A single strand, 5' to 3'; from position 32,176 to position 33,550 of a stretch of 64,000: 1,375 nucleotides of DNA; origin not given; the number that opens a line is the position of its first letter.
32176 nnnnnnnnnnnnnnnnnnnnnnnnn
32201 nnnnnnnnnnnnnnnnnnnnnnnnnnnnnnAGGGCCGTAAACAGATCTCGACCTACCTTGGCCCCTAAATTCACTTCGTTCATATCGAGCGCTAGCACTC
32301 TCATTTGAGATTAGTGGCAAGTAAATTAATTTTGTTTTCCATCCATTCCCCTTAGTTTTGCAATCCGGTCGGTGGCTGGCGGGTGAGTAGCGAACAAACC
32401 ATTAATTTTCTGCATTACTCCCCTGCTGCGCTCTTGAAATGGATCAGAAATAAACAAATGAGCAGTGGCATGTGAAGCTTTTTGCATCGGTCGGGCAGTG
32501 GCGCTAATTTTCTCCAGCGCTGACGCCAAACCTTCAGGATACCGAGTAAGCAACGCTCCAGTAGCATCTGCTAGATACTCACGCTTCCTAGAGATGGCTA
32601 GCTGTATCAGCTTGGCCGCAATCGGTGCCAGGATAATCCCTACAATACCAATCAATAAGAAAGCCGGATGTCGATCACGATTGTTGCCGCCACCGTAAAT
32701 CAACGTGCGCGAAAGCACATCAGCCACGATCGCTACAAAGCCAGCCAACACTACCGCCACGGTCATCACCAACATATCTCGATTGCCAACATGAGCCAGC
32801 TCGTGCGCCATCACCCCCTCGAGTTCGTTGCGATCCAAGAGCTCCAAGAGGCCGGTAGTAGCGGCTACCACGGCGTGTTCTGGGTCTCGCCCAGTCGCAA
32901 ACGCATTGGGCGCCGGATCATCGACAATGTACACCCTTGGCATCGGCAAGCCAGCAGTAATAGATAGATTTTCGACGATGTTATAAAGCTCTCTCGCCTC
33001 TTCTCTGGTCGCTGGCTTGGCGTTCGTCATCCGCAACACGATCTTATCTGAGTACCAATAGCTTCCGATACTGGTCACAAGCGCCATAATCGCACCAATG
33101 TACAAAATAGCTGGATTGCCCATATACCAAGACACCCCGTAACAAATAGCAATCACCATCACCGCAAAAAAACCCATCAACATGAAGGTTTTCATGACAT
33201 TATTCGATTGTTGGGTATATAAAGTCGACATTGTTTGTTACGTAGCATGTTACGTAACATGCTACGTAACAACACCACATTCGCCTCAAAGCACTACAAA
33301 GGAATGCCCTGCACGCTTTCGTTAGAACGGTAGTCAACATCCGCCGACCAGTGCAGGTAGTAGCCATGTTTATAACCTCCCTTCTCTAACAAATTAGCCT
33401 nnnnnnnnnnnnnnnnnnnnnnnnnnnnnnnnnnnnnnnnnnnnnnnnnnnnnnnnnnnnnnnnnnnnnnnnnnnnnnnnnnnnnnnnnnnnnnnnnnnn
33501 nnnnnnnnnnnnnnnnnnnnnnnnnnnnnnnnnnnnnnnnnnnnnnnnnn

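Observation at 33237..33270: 34-bp perfect palindrome upstream of htpX shares a half-site with the 37-bp palindrome at 381-417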

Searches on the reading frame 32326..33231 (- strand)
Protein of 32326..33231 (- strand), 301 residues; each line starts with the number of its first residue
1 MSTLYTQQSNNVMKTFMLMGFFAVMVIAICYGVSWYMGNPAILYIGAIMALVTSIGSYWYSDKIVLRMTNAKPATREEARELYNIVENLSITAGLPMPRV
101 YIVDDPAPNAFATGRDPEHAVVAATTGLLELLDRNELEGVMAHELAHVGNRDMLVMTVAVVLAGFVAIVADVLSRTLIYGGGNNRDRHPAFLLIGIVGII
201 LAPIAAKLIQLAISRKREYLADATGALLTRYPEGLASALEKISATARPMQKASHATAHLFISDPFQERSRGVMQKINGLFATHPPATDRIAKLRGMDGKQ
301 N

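Call 11: search_protein_families(library=pfam, proteins=[window:32326-33231:-])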
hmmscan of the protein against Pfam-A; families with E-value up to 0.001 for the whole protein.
window:32326-33231:- (301 aa): 1 family
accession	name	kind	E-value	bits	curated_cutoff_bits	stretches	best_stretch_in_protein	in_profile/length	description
PF01435.24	Peptidase_M48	-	3.4e-33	115.5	20.3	1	78-296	3-185/186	Peptidase family M48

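Call 12: find_encoding_contigs(protein=window:32326-33231:-, flank=10000, max_places=10)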
Protein window:32326-33231:- (301 aa): 15 contigs read that carry it; 7 places shown.
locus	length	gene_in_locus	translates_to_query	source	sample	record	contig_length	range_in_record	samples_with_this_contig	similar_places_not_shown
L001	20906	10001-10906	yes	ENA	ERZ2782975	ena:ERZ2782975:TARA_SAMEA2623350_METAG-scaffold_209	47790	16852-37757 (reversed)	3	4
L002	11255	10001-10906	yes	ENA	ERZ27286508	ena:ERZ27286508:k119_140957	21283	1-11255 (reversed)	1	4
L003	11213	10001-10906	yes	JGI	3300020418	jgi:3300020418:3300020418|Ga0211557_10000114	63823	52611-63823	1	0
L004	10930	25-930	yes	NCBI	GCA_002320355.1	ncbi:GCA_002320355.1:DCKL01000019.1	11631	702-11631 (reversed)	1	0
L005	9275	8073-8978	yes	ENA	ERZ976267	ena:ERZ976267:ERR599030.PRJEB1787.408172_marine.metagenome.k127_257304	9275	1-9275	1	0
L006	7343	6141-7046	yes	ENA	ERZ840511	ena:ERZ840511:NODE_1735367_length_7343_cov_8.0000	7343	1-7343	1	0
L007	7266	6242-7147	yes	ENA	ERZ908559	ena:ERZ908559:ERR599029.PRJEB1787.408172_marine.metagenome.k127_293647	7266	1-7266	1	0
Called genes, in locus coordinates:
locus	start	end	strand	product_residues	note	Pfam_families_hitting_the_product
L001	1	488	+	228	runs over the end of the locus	PF00702:Hydrolase, PF12710:HAD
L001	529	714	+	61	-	PF04024:PspC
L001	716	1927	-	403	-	PF07690:MFS_1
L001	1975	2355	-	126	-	-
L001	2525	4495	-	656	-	PF00753:Lactamase_B, PF23023:Anti-Pycsar_Apyc1 (faint), PF12706:Lactamase_B_2, PF22505:RNase_J_b_CASP, PF07521:RMMBL (weak), PF17770:RNase_J_C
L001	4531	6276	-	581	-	PF00496:SBP_bac_5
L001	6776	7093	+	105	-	PF00166:Cpn10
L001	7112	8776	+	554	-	PF00118:Cpn60_TCP1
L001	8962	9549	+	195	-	PF04011:LemA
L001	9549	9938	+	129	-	-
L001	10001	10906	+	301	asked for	PF01435:Peptidase_M48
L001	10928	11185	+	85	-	-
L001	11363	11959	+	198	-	-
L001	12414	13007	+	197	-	-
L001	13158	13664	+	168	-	-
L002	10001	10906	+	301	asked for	PF01435:Peptidase_M48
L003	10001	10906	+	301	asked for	PF01435:Peptidase_M48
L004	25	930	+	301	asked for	PF01435:Peptidase_M48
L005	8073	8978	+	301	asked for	PF01435:Peptidase_M48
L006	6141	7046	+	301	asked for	PF01435:Peptidase_M48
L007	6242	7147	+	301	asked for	PF01435:Peptidase_M48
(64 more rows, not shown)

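Call 14: find_homologous_proteins(query=window:32326-33231:-, max_evalue=1e-40)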
Query window:32326-33231:- (301 aa): 7999 proteins with E <= 1e-40 among 8000 candidates; the best 120 are listed.
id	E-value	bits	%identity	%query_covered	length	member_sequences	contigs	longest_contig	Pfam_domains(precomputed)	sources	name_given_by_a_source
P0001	4.4e-185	632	100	96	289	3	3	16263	PF01435.25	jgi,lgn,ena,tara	tara:strand:+ start:19150 stop:20019 length:870 start_codon:yes stop_codon:yes gene_type:complete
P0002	5.9e-166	569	85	99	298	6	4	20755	PF01435.25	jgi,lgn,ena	jgi:heat shock protein HtpX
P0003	2.4e-165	567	84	99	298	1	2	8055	PF01435.25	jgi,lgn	jgi:heat shock protein HtpX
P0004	2.7e-163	560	83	99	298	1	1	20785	PF01435.25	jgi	jgi:heat shock protein HtpX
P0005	3.2e-162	557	83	98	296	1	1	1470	PF01435.25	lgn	-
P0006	1.2e-161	555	84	99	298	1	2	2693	PF01435.25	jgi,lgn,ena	-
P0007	3.1e-161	554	83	99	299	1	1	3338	PF01435.25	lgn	-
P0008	5.1e-160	550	82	99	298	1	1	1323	PF01435.25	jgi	jgi:heat shock protein HtpX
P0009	6.9e-160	549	82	98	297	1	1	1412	PF01435.25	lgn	-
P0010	7.5e-160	549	81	99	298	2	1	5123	PF01435.25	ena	-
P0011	1.0e-159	549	83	99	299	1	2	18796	PF01435.25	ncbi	-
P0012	3.1e-159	547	83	99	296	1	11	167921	PF01435.25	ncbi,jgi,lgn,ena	-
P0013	3.7e-159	547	84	98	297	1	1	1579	PF01435.25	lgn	-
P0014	4.9e-159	546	81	98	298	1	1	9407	PF01435.25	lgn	-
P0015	9.5e-159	545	80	98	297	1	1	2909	PF01435.25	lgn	-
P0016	3.3e-157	540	81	98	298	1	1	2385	PF01435.25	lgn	-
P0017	7.9e-157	539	82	99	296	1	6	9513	PF01435.25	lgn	-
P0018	8.7e-157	539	81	98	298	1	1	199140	PF01435.25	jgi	jgi:heat shock protein HtpX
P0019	1.0e-156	539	79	100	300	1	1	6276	PF01435.25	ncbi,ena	-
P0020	1.3e-156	538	82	98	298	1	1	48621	PF01435.25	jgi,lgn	jgi:heat shock protein HtpX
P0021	2.0e-156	538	80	98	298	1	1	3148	PF01435.25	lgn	-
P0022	2.0e-156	538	81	98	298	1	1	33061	PF01435.25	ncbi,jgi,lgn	ncbi:MAG: heat shock protein HtpX [Candidatus Paceibacteria bacterium]|jgi:heat shock protein HtpX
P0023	4.1e-156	537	83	98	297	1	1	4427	PF01435.25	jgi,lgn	jgi:heat shock protein HtpX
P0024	4.9e-156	536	80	99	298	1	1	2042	PF01435.25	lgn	-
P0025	1.0e-155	535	81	98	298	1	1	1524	PF01435.25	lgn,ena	-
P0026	2.4e-155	534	82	98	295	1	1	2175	PF01435.25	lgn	-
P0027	2.5e-155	534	81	99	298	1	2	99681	PF01435.25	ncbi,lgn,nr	ncbi:MAG: M48 family metalloprotease [Candidatus Pacebacteria bacterium]|nr:M48 family metalloprotea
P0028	2.8e-155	534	79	98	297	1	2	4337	PF01435.25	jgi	-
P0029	3.3e-155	534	82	99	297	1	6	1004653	PF01435.25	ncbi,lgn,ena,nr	ncbi:MAG: M48 family metalloprotease [Candidatus Kaiserbacteria bacterium]|nr:M48 family metalloprot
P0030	5.7e-155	533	82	98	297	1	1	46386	PF01435.25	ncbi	-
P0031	7.8e-155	533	79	98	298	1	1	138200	PF01435.25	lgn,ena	-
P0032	8.4e-155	532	81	98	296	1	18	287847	PF01435.25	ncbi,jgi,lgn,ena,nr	ncbi:M48 family metalloprotease [Candidatus Kaiserbacteria bacterium]|nr:M48 family metalloprotease 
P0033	1.7e-154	531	81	99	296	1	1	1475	PF01435.25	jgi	jgi:heat shock protein HtpX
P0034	2.0e-154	531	81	99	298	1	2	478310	PF01435.25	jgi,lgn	jgi:heat shock protein HtpX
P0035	2.3e-154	531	79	99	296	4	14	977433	PF01435.25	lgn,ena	-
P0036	3.3e-154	530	79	98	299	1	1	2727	PF01435.25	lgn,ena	-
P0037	7.5e-154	529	79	99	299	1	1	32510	PF01435.25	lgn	-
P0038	1.2e-153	529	80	99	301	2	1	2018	PF01435.25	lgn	-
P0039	1.3e-153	529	80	98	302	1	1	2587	PF01435.25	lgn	-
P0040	1.5e-153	528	80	98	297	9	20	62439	PF01435.25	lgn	-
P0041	2.0e-153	528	78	99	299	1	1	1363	PF01435.25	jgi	jgi:heat shock protein HtpX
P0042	2.0e-153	528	85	93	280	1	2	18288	PF01435.25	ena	-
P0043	3.2e-153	527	81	99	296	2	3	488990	PF01435.25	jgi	jgi:heat shock protein HtpX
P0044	3.8e-153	527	79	99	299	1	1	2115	PF01435.25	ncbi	-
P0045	4.4e-153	527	80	99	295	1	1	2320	PF01435.25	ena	-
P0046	5.3e-153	527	78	99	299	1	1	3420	PF01435.25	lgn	-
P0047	8.7e-153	526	79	99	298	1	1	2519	PF01435.25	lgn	-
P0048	1.4e-152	525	79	99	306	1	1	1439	PF01435.25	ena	-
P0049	1.7e-152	525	79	98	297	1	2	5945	PF01435.25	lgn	-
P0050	2.1e-152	525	81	99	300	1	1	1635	PF01435.25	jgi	jgi:heat shock protein HtpX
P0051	3.9e-152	524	80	98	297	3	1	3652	PF01435.25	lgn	-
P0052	6.3e-152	523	79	98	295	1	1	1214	PF01435.25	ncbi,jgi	-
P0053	7.9e-152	523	79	98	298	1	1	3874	PF01435.25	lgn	-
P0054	8.3e-152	523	78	98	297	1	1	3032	PF01435.25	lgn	-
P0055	8.8e-152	523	76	99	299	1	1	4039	PF01435.25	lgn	-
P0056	9.4e-152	522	78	98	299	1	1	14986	PF01435.25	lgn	-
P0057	9.4e-152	522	78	98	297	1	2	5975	PF01435.25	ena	-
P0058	1.8e-151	522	80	98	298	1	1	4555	PF01435.25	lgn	-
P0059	2.4e-151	521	79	99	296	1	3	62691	PF01435.25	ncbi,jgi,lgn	-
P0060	2.8e-151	521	78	98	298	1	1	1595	PF01435.25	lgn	-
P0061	4.7e-151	520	79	99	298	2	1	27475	PF01435.25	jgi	jgi:heat shock protein HtpX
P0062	5.4e-151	520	77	98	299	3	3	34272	PF01435.25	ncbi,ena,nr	ncbi:M48 family metalloprotease [Candidatus Kaiserbacteria bacterium]|nr:M48 family metalloprotease 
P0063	6.9e-151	520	77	99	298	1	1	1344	PF01435.25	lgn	-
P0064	7.5e-151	519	83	93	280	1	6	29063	PF01435.25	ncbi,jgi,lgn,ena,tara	tara:strand:- start:2479 stop:3321 length:843 start_codon:yes stop_codon:yes gene_type:complete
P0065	9.9e-151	519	77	99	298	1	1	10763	PF01435.25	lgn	-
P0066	1.5e-150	518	77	99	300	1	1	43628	PF01435.25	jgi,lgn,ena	-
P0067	2.3e-150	518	83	93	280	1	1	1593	PF01435.25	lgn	-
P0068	4.2e-150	517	79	99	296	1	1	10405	PF01435.25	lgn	-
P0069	7.2e-150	516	77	98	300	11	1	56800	PF01435.25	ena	-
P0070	1.3e-149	515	79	99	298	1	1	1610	PF01435.25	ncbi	-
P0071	1.3e-149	515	78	98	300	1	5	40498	PF01435.25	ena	-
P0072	1.5e-149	515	77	99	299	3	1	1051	PF01435.25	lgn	-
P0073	1.5e-149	515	77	99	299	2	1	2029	PF01435.25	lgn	-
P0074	1.6e-149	515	75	99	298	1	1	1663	PF01435.25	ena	-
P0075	2.2e-149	515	76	99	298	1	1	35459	PF01435.25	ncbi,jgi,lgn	ncbi:MAG: hypothetical protein RLZZ230_101 [Candidatus Parcubacteria bacterium]|jgi:heat shock prote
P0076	3.7e-149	514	75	99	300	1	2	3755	PF01435.25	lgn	-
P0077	5.2e-149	513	82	93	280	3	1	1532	PF01435.25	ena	-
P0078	1.5e-148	512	77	98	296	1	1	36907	PF01435.25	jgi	jgi:heat shock protein HtpX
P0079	1.9e-148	512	77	99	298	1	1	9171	PF01435.25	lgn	-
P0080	2.7e-148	511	77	98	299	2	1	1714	PF01435.25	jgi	jgi:heat shock protein HtpX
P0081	2.8e-148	511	78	99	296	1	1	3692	PF01435.25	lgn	-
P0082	3.3e-148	511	78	98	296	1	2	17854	PF01435.25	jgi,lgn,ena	-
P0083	3.4e-148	511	81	92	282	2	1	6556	PF01435.25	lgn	-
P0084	3.4e-148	511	75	99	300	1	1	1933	PF01435.25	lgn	-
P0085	1.5e-147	509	77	99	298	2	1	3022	PF01435.25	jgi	-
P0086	1.5e-147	509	79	98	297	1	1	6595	PF01435.25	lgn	-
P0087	2.9e-147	508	78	98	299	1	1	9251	PF01435.25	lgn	-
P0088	3.9e-147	507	78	98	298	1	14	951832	PF01435.25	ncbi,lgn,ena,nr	ncbi:M48 family metalloprotease [Candidatus Kaiserbacteria bacterium]|nr:M48 family metalloprotease 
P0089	4.0e-147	507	77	99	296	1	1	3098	PF01435.25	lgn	-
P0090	5.1e-147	507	76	98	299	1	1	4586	PF01435.25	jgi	jgi:heat shock protein HtpX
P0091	5.9e-147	507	76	98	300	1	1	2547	PF01435.25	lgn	-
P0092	6.0e-147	507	81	92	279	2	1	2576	PF01435.25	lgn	-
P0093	6.4e-147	507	81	93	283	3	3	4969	PF01435.25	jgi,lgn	jgi:heat shock protein HtpX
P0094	6.7e-147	507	75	99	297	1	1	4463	PF01435.25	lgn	-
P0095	7.5e-147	506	76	99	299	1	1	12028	PF01435.25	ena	-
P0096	8.0e-147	506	78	99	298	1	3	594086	PF01435.25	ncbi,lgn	-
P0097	8.2e-147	506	76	98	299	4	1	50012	PF01435.25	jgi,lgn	-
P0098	9.9e-147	506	77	98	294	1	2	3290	PF01435.25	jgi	jgi:heat shock protein HtpX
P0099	1.4e-146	505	76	98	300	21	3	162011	PF01435.25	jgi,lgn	jgi:heat shock protein HtpX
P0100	1.7e-146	505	75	99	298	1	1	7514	PF01435.25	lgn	-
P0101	2.0e-146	505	75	99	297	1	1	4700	PF01435.25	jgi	jgi:heat shock protein HtpX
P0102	2.0e-146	505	77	99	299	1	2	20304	PF01435.25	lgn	-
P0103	2.4e-146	505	81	91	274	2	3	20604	PF01435.25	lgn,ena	-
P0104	2.5e-146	505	76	98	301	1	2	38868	PF01435.25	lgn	-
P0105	3.4e-146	504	76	99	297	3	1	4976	PF01435.25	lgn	-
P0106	3.6e-146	504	77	99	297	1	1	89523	PF01435.25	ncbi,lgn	ncbi:MAG: M48 family metalloprotease [Patescibacteria group bacterium]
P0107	4.1e-146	504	75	99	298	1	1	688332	PF01435.25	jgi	jgi:heat shock protein HtpX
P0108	5.1e-146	504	81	92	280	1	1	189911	PF01435.25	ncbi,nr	ncbi:M48 family metallopeptidase [Candidatus Nomurabacteria bacterium]|nr:M48 family metallopeptidas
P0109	5.4e-146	504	76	99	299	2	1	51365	PF01435.25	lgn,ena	-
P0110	5.8e-146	503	75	99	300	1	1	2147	PF01435.25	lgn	-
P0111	7.3e-146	503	76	99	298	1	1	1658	PF01435.25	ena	-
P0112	8.1e-146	503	73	98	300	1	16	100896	PF01435.25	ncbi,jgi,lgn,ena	-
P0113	8.2e-146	503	76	98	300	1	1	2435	PF01435.25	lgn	-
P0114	1.0e-145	503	76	99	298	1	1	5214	PF01435.25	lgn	-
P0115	1.0e-145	503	76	98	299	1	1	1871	PF01435.25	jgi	jgi:heat shock protein HtpX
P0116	1.4e-145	502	76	99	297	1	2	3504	PF01435.25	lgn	-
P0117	1.4e-145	502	75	100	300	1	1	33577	PF01435.25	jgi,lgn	-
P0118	1.5e-145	502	79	99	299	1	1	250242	PF01435.25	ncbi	ncbi:MAG: zinc metalloprotease HtpX [Candidatus Paceibacterota bacterium]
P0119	1.7e-145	502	78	98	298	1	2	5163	PF01435.25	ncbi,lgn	-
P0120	1.8e-145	502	76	98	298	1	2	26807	PF01435.25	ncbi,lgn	-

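Call 15: find_related_loci(query=window:32326-33231:-, collection=genome_contigs, flank=4000)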
Query window:32326-33231:- (301 aa) in genome_contigs; peptide patterns used: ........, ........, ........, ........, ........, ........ (x = any residue, [..] = any of these).
600 stretches matched a pattern (row limit reached: there are more); 591 encode a relative of the query (tblastn E <= 1e-3); the best 80 are kept; 80 distinct loci.
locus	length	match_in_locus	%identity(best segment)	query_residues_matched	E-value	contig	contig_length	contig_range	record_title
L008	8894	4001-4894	83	1-298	1e-169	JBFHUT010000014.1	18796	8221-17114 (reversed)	MAG: Candidatus Paceibacteria bacterium isolate Mix_sand09.2021.07.G.23 k141_1789020_length_18796_cov_13.3286, whole gen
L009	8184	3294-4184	73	1-297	1e-150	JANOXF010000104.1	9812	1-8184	MAG: Candidatus Kaiserbacteria bacterium isolate VAR_35_metabat_256 VAR_35_k141_4249314, whole genome shotgun sequence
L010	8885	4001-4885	74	1-297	8e-150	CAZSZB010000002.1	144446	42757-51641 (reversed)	MAG TPA_asm: uncultured Candidatus Saccharibacteria bacterium isolate binchicken_co173_41 genome assembly, contig: NODE_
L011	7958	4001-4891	72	1-297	3e-147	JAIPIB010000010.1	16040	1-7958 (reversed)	MAG: Candidatus Paceibacterota bacterium isolate Tobar12.5m-G43 Tobar12-5m-C2454, whole genome shotgun sequence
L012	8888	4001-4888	72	1-297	9e-146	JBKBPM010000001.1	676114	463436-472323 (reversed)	MAG: Candidatus Paceibacteria bacterium isolate 21H_026.bin.18 NODE_12_length_676114_cov_195.947735, whole genome shotgu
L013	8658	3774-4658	72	1-296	1e-145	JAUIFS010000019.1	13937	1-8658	MAG: bacterium isolate Co_bin.11 NODE_24369_length_13937_cov_0.943664, whole genome shotgun sequence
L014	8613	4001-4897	70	1-301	3e-143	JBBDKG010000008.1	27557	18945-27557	MAG: Candidatus Paceibacterota bacterium isolate LejiaA_53_16 Lejia_A_2679_length_27557_cov_9, whole genome shotgun sequ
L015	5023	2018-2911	71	1-297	6e-145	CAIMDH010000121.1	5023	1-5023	uncultured bacterium isolate ErkenSummer_bin-2863 genome assembly, contig: bin-2863:121/147, whole genome shotgun sequen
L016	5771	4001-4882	71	1-294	2e-140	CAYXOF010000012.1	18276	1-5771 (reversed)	MAG TPA_asm: uncultured Candidatus Saccharibacteria bacterium isolate SRP118108_co4_490 genome assembly, contig: NODE_23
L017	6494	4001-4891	70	1-296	1e-137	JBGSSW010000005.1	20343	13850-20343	MAG: Candidatus Paceibacteria bacterium isolate JTS-AC391 k141_1320382, whole genome shotgun sequence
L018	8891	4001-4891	72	2-297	2e-136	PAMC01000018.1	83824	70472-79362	MAG: bacterium isolate SAT3048 MHASMcontig_1170602, whole genome shotgun sequence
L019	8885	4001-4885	69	1-296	2e-135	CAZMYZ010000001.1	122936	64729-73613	MAG TPA_asm: uncultured Candidatus Saccharibacteria bacterium isolate SRP342105_co1_88 genome assembly, contig: NODE_166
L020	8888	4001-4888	69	1-296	1e-133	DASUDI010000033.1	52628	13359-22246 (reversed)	MAG TPA_asm: Candidatus Paceibacterota bacterium isolate SMAG_U1322 k141_2185416, whole genome shotgun sequence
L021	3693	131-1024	65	1-297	2e-133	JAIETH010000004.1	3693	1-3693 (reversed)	MAG: Patescibacteria group bacterium isolate time.spades.CONCOCT.1kb_028 c_000000000112, whole genome shotgun sequence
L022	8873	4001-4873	64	2-295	6e-125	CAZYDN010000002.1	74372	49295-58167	MAG TPA_asm: uncultured Candidatus Saccharibacteria bacterium isolate SRP286056_co3_277 genome assembly, contig: NODE_13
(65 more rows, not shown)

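Call 55: find_encoding_contigs(protein=P0002, flank=3000, max_places=2)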
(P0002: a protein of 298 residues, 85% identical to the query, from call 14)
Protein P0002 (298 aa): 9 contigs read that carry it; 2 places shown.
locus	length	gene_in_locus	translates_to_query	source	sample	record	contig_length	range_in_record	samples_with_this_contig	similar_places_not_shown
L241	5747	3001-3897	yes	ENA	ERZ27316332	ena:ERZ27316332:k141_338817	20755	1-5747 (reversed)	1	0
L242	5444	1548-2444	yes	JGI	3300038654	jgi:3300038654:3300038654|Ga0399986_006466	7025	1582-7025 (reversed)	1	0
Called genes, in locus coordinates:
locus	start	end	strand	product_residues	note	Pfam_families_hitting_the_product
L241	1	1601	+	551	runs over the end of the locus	PF00118:Cpn60_TCP1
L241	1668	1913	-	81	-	-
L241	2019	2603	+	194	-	PF04011:LemA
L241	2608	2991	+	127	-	-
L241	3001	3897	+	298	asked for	PF01435:Peptidase_M48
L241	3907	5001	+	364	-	PF11335:DUF3137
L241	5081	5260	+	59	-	-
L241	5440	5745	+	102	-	?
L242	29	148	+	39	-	-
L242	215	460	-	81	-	-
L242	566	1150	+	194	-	PF04011:LemA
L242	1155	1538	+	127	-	-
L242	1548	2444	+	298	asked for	PF01435:Peptidase_M48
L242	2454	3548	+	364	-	PF11335:DUF3137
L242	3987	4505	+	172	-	-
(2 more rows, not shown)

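Call 56: find_encoding_contigs(protein=P0004, flank=3000, max_places=2)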
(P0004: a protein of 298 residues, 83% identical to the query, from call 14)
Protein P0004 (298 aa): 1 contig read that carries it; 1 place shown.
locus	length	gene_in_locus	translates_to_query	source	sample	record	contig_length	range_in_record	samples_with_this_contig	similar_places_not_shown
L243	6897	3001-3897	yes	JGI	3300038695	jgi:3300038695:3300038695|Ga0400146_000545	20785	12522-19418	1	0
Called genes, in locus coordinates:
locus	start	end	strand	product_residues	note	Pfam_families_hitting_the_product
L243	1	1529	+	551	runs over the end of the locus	PF00118:Cpn60_TCP1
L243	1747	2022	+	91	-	-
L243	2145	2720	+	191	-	PF04011:LemA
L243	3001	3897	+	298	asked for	PF01435:Peptidase_M48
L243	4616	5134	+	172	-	-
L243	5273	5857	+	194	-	-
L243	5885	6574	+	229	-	-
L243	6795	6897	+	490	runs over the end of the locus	?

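Call 57: find_encoding_contigs(protein=P0042, flank=3000, max_places=2)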
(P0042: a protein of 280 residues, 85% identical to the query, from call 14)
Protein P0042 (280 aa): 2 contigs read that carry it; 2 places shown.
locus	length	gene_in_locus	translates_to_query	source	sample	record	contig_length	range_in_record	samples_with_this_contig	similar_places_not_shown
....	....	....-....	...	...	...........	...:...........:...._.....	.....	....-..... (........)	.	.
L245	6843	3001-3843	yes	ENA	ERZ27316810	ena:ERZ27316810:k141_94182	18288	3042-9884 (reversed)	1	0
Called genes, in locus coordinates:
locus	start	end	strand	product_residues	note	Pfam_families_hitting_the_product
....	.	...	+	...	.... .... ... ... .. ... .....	?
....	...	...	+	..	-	-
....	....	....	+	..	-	-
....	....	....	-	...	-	-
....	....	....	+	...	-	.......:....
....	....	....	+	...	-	-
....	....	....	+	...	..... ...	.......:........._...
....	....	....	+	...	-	-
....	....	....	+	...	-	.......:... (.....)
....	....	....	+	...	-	-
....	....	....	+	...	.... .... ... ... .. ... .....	-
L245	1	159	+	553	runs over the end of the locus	PF00118:Cpn60_TCP1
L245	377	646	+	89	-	-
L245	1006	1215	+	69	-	-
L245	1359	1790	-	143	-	-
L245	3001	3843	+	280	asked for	PF01435:Peptidase_M48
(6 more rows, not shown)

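Call 58: find_encoding_contigs(protein=P0064, flank=3000, max_places=2)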
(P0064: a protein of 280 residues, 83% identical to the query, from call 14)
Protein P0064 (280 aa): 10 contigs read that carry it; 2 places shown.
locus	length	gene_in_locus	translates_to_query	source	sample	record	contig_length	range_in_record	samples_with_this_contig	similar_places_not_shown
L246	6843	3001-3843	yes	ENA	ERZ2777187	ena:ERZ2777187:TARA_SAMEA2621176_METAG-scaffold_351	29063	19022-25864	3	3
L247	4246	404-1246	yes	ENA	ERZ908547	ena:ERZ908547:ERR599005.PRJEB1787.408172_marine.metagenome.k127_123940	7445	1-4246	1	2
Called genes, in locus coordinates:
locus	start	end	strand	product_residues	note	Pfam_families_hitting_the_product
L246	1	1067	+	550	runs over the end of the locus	PF00118:Cpn60_TCP1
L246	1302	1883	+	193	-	-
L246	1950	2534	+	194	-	PF04011:LemA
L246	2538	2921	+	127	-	-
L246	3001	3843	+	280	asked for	PF01435:Peptidase_M48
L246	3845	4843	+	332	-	PF11335:DUF3137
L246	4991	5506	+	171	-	-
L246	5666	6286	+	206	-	-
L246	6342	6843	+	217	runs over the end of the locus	-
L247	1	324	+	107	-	?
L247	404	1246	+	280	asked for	PF01435:Peptidase_M48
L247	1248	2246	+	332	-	PF11335:DUF3137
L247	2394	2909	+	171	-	-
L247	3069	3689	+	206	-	-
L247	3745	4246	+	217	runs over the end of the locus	-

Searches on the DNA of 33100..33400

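Call 48: search_rna_families(source=window, start=33100, end=33400, threshold=evalue, max_evalue=10)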
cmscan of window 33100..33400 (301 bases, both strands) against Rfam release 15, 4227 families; matches with E-value up to 10: 8.
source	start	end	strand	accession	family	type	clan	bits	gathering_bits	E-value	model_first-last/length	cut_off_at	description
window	33231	33276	+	RF03482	mir-4774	Gene; miRNA;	-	21.2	85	0.17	1-76/76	no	mir-4774 microRNA precursor family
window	33231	33275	-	RF02019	mir-1265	Gene; miRNA;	-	19.3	79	0.2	1-82/82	no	mir-1265 microRNA precursor family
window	33238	33269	-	RF00935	mir-876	Gene; miRNA;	-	16.7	88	1.1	1-81/81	no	mir-876 microRNA precursor family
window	33235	33272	-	RF04278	MIR4372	Gene; miRNA;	CL00145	16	100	4.1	1-123/123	no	MIR4372 microRNA precursor family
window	33285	33311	-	RF04048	mir-7927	Gene; miRNA;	-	15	75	2.5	1-56/56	no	mir-7927 microRNA precursor family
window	33217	33293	+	RF03323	mir-3613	Gene; miRNA;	-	14.8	91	2.3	1-86/86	no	mir-3613 microRNA precursor family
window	33190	33271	-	RF01619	ceN115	Gene; sRNA;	-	11.7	44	5.7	24-112/159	no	C. elegans sRNA ceN115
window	33242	33297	-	RF02470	Ms_IGR-8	Gene; sRNA;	-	11.5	44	5.1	1-63/63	no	Mycobacterium sRNA Ms_IGR-8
